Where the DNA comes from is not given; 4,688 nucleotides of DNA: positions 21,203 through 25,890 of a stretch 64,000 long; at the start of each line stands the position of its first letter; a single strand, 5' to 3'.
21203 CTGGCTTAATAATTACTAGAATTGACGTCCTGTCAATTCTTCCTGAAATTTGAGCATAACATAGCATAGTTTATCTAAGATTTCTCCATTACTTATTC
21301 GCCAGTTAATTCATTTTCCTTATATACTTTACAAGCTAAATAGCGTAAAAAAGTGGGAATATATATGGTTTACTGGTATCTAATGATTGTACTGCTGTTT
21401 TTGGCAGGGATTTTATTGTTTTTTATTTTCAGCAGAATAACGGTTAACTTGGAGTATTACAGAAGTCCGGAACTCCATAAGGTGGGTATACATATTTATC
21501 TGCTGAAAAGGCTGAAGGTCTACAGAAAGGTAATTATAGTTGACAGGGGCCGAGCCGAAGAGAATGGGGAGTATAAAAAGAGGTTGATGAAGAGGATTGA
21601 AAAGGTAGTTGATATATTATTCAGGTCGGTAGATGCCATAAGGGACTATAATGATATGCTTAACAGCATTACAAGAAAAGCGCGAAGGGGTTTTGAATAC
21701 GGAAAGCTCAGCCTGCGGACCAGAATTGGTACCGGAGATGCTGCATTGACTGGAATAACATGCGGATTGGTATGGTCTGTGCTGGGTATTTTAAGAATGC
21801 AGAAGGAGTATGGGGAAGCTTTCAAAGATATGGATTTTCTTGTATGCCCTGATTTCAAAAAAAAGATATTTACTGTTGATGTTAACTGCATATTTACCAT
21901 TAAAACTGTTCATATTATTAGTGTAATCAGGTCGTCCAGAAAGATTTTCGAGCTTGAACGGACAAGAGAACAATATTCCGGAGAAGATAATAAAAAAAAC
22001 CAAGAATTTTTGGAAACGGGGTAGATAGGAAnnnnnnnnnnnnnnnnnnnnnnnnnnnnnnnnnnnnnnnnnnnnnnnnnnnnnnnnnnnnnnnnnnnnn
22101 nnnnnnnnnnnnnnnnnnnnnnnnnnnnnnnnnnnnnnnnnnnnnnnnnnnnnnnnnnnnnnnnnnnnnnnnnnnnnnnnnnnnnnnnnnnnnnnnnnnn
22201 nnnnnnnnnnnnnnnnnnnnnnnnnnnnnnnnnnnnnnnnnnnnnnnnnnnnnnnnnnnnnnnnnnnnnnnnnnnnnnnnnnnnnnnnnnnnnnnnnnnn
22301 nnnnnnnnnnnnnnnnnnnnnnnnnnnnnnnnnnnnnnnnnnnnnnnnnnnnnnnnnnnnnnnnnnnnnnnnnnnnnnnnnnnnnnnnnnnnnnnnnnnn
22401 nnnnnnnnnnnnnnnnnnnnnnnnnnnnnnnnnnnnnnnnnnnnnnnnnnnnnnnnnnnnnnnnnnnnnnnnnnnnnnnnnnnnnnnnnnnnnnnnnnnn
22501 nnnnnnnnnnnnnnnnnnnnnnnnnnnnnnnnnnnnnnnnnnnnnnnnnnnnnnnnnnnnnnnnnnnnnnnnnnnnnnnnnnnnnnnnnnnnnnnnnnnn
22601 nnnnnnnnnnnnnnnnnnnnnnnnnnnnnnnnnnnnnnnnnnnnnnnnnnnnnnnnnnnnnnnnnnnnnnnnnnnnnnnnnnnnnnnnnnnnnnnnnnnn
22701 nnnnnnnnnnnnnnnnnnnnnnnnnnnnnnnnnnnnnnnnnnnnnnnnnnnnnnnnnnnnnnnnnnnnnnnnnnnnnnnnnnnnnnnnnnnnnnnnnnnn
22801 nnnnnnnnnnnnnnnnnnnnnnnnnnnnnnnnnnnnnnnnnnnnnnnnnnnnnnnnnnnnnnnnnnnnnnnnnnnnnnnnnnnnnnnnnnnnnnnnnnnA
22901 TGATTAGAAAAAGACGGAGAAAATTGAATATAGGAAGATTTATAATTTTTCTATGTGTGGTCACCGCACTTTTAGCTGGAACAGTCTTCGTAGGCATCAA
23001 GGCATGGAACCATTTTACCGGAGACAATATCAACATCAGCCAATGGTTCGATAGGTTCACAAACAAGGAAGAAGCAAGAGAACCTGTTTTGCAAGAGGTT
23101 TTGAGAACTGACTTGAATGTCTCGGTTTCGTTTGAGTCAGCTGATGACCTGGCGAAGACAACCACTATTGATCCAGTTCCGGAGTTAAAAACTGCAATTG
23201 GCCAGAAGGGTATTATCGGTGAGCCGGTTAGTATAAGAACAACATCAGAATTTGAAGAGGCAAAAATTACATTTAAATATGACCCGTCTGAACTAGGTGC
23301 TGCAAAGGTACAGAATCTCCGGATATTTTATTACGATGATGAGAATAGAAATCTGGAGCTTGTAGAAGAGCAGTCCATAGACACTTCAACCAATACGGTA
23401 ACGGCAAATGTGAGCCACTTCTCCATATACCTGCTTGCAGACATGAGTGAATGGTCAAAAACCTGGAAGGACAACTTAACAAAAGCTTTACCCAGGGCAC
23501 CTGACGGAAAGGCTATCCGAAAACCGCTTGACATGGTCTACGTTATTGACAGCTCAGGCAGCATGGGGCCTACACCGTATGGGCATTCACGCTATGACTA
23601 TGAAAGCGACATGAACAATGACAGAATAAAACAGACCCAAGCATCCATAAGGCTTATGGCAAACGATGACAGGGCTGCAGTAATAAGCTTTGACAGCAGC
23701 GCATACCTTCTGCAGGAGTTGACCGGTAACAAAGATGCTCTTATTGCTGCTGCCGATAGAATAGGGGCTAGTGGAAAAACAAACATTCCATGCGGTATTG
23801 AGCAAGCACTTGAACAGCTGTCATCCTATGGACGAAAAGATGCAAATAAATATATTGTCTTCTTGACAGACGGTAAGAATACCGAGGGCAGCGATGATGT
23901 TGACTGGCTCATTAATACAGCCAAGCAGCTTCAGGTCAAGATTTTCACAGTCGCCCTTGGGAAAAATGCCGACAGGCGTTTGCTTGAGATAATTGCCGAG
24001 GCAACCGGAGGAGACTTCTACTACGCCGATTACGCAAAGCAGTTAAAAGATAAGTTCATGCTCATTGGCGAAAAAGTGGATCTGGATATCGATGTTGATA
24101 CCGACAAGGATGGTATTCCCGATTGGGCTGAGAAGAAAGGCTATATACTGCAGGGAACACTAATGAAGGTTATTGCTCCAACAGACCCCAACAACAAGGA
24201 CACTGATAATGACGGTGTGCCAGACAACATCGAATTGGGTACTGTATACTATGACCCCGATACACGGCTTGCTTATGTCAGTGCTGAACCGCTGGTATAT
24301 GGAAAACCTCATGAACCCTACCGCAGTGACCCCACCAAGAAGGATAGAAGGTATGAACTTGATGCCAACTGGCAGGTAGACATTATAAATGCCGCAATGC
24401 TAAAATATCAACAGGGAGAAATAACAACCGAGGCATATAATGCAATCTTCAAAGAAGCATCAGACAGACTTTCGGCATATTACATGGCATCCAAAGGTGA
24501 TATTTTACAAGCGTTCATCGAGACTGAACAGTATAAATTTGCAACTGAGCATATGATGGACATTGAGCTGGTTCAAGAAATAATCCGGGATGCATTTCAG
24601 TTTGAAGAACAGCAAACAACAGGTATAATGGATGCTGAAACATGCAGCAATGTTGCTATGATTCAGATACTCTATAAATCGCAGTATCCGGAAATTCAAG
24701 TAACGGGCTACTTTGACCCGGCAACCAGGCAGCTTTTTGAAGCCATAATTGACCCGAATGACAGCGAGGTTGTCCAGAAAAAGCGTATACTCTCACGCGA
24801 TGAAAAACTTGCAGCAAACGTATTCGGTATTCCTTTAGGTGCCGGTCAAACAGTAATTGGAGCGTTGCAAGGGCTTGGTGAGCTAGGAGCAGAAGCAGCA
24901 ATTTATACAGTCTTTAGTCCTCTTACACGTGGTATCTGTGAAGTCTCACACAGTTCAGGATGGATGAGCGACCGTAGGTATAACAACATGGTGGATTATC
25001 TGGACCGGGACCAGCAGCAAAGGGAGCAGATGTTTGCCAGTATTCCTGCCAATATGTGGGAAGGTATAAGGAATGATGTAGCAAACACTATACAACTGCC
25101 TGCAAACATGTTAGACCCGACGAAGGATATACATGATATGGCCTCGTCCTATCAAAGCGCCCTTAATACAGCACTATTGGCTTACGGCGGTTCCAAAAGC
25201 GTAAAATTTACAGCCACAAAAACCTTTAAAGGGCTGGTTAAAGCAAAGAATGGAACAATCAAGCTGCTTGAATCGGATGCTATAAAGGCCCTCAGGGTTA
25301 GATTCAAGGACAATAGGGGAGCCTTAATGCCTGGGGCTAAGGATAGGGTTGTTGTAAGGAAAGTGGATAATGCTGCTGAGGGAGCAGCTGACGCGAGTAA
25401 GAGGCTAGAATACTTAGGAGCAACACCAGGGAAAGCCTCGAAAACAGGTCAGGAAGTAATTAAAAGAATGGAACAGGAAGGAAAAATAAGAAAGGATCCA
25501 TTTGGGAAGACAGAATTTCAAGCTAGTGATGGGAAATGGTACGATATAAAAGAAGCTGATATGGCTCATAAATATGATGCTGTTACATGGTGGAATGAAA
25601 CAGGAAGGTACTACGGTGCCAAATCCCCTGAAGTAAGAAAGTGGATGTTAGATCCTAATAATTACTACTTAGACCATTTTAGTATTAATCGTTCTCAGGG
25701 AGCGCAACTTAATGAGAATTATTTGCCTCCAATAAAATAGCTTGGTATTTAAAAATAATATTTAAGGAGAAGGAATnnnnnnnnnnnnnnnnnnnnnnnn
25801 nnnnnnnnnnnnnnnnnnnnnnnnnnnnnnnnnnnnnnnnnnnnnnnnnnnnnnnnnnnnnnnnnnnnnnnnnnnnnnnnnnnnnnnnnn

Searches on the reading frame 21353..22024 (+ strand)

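Call 31: search_protein_families(library=pfam, proteins=[window:21353-22024:+], max_evalue=0.01)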
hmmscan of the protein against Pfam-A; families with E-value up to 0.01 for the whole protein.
window:21353-22024:+ (223 aa): 1 family
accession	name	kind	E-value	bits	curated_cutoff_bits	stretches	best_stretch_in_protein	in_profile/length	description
PF11167.13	DUF2953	-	7.6e-12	45.6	22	1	123-173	1-51/53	Protein of unknown function (DUF2953)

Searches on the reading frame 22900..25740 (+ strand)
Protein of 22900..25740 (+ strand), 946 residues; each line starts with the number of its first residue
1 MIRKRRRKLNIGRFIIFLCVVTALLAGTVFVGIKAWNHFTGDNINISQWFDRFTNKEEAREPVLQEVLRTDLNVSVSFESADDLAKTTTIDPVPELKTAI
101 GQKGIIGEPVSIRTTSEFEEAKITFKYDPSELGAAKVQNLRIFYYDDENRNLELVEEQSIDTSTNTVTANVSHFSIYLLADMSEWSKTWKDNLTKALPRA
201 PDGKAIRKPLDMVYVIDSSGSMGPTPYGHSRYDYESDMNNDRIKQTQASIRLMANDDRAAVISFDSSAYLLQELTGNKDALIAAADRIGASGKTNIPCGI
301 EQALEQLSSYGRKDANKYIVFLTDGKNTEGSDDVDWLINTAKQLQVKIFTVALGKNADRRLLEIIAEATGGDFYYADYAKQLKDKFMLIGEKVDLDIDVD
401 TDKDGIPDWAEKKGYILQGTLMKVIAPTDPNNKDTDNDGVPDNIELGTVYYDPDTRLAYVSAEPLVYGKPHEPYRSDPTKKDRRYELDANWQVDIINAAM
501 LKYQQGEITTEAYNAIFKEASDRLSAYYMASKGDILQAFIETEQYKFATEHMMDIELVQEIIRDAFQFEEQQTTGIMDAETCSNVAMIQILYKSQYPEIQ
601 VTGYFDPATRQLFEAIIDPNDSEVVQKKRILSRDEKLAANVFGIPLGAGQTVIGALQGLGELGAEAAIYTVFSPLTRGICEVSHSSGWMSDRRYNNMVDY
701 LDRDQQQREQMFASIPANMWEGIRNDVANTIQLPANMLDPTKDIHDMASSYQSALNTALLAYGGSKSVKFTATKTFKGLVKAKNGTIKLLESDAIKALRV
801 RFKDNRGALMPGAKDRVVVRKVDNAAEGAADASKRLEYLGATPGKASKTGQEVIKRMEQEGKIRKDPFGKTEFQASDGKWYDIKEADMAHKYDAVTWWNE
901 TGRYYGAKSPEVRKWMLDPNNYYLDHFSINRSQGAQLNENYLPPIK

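Call 26: search_protein_families(library=pfam, proteins=[window:22900-25740:+], max_evalue=0.001)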
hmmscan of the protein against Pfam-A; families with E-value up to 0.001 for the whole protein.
window:22900-25740:+ (946 aa): 4 families
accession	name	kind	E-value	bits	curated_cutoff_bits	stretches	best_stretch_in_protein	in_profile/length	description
PF00092.34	VWA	-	4.2e-18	66.6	23.8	1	211-383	1-169/174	von Willebrand factor type A domain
PF13519.12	VWA_2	-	1.2e-16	61.7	27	1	212-326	1-107/107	von Willebrand factor type A domain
PF03495.19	Binary_toxB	-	2.5e-06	28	25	0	400-427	2-26/78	Clostridial binary toxin B/anthrax toxin PA Ca-binding domain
PF13768.12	VWA_3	-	0.00028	21.4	27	1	285-372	68-152/155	von Willebrand factor type A domain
